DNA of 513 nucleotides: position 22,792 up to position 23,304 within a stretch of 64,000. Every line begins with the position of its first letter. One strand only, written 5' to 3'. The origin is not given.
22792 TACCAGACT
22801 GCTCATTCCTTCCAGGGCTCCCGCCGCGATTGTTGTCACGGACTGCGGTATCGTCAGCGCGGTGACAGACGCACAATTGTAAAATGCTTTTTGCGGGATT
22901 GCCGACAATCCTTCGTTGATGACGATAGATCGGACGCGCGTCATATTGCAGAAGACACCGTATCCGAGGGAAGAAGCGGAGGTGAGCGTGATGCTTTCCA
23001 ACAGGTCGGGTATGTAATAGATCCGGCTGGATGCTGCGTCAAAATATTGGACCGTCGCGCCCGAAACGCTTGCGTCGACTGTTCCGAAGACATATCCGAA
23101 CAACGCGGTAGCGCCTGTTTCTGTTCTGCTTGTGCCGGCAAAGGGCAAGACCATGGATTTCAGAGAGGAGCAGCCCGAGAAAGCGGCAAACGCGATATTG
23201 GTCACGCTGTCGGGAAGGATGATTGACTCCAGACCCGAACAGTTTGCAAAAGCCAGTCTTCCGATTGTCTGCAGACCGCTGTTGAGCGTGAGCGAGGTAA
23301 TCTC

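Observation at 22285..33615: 3,776-aa BspA-type LRR lipoprotein with an N-terminal Flg_new repeat array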

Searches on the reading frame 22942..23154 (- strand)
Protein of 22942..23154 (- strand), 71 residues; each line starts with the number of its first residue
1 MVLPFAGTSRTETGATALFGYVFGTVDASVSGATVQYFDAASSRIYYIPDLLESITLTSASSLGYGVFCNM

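Call 25: search_protein_families(library=pfam, proteins=[window:22942-23154:-], max_evalue=1)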
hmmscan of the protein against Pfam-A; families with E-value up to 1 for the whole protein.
seq(71 aa): 0 families

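Call 46: search_protein_representatives(alignment_id=A2)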
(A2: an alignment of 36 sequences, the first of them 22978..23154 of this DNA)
Query: 36 sequences, 59 profile positions. Proteins with E-value up to 0.001 (for the whole library): 3526; up to 1e-10: 1507; up to 1e-30: 260. The best 150 are listed.
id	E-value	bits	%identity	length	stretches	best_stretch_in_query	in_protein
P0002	2.2e-237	783.5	-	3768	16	1-59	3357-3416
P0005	1.9e-176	588.4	-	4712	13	1-58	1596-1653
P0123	1.3e-134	454.4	-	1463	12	1-59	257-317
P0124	3.0e-120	408.4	-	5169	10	1-57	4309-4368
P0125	2.8e-106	363.7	-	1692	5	1-59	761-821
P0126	3.3e-99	341.0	-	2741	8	1-58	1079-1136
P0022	1.4e-95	329.3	-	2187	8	1-58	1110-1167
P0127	8.5e-95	326.9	-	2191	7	1-59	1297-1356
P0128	1.3e-82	287.8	-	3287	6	1-58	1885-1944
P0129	7.8e-81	282.2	-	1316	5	1-59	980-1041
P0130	8.5e-80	278.8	-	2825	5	1-59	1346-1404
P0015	2.0e-75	264.9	-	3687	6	1-58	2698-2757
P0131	1.8e-73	258.6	-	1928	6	1-58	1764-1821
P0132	4.0e-73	257.5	-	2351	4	2-59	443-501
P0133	8.6e-73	256.4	-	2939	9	1-59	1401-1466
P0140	2.8e-68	242.0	-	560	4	1-57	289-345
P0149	2.5e-64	229.3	-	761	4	1-59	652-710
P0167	9.5e-54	195.4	-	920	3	1-57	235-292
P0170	7.6e-53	192.5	-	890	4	1-59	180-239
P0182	6.2e-51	186.4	-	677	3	1-59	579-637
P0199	4.3e-48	177.3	-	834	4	1-59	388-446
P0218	5.9e-44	164.1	-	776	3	1-59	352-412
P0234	1.0e-41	156.9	-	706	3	1-59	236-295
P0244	1.4e-40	153.2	-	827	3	1-59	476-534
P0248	1.1e-39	150.3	-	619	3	1-59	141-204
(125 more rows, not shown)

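Call 48: search_protein_families(library=pfam, proteins=[P0140, P0149, P0182, P0199, P0234, P0248, P0218, P0244, P0170, P0167], max_evalue=0.001)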
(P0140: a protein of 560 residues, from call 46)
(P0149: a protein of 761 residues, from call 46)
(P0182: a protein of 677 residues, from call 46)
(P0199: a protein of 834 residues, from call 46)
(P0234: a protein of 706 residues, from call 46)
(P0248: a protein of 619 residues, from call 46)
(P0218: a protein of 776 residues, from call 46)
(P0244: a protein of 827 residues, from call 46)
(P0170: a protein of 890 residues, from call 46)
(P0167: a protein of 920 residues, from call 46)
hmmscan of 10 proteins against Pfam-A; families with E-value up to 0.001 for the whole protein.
P0140 (560 aa): 2 families
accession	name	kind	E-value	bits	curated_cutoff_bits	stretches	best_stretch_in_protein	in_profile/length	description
PF13306.12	LRR_5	-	9.2e-68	226.4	27.7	4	448-531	23-104/127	BspA type Leucine rich repeat region (6 copies)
PF13855.12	LRR_8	-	9.7e-16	57.7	27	0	74-116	13-56/61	Leucine rich repeat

P0149 (761 aa): 4 families
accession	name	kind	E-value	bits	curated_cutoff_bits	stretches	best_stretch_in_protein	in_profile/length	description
PF13306.12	LRR_5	-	7.8e-93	307.5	27.7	4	514-622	9-107/127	BspA type Leucine rich repeat region (6 copies)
PF13855.12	LRR_8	-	6.4e-23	80.7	27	0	185-227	13-56/61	Leucine rich repeat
PF12799.13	LRR_4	-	4.4e-09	36.7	27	0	198-227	2-30/44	Leucine Rich repeats (2 copies)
PF23952.1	LRR_EndoS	-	6.6e-07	30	27.9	0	541-603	53-116/116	Endo-beta-N-acetylglucosaminidase EndoS LRR domain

P0182 (677 aa): 4 families
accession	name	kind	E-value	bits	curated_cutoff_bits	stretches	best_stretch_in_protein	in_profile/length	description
PF13306.12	LRR_5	-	6.2e-112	369.2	27.7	5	12-138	1-126/127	BspA type Leucine rich repeat region (6 copies)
PF13855.12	LRR_8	-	1e-39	134.5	27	0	97-142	9-55/61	Leucine rich repeat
PF12799.13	LRR_4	-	1.7e-14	53.9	27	0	270-304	3-39/44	Leucine Rich repeats (2 copies)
PF23952.1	LRR_EndoS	-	4.3e-07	30.6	27.9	0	56-103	47-94/116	Endo-beta-N-acetylglucosaminidase EndoS LRR domain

P0199 (834 aa): 4 families
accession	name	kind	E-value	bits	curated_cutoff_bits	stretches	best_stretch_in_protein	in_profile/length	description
PF13306.12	LRR_5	-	1.7e-143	471.2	27.7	6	303-391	1-87/127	BspA type Leucine rich repeat region (6 copies)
PF13855.12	LRR_8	-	2.4e-32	110.9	27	0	664-707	12-56/61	Leucine rich repeat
PF09479.16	Flg_new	-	5.7e-27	94.1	27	3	122-191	2-65/65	Listeria-Bacteroides repeat domain (List_Bact_rpt)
PF18998.6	Flg_new_2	-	3.5e-18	65.8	23.6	1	51-120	3-73/73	Divergent InlB B-repeat domain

P0234 (706 aa): 3 families
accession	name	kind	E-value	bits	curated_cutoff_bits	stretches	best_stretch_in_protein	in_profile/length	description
PF13306.12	LRR_5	-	1.7e-142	468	27.7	6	281-402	6-126/127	BspA type Leucine rich repeat region (6 copies)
PF13855.12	LRR_8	-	7.4e-29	99.7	27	0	318-358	12-53/61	Leucine rich repeat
PF05725.18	FNIP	-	5.6e-08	33.2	21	0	510-546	4-39/44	FNIP Repeat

P0248 (619 aa): 3 families
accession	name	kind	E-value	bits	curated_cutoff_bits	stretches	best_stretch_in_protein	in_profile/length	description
PF13306.12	LRR_5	-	2.2e-51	173.5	27.7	4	184-271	1-87/127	BspA type Leucine rich repeat region (6 copies)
PF13855.12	LRR_8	-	5.1e-10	39.4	27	0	349-393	11-56/61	Leucine rich repeat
PF12799.13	LRR_4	-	1.9e-05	25.2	27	0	448-479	11-39/44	Leucine Rich repeats (2 copies)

P0218 (776 aa): 4 families
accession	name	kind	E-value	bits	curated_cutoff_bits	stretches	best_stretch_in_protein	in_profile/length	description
PF13306.12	LRR_5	-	1e-126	417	27.7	6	178-300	1-123/127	BspA type Leucine rich repeat region (6 copies)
PF13855.12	LRR_8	-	3.6e-18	65.5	27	0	506-548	13-56/61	Leucine rich repeat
PF18962.6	Por_Secre_tail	-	2.7e-05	24.8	27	1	711-774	1-70/75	Secretion system C-terminal sorting domain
PF23952.1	LRR_EndoS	-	0.00015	22.4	27.9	0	303-355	38-90/116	Endo-beta-N-acetylglucosaminidase EndoS LRR domain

P0244 (827 aa): 3 families
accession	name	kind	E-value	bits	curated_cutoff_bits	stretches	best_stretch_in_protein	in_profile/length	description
PF13306.12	LRR_5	-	1.3e-89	297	27.7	5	526-641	12-126/127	BspA type Leucine rich repeat region (6 copies)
PF09479.16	Flg_new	-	3.5e-25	88.3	27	2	37-101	1-65/65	Listeria-Bacteroides repeat domain (List_Bact_rpt)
PF13855.12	LRR_8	-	8.1e-17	61.2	27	0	533-575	9-54/61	Leucine rich repeat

P0170 (890 aa): 2 families
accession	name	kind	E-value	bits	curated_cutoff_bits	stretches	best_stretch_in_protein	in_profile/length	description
PF13306.12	LRR_5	-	3.7e-124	408.7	27.7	6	224-347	6-126/127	BspA type Leucine rich repeat region (6 copies)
PF13855.12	LRR_8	-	3.4e-21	75.2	27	0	241-280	14-54/61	Leucine rich repeat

P0167 (920 aa): 2 families
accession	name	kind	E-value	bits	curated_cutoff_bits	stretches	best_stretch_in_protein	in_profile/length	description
PF13306.12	LRR_5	-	3.8e-161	528.2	27.7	8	296-425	1-126/127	BspA type Leucine rich repeat region (6 copies)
PF13855.12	LRR_8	-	5.9e-23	80.8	27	0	146-186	11-52/61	Leucine rich repeat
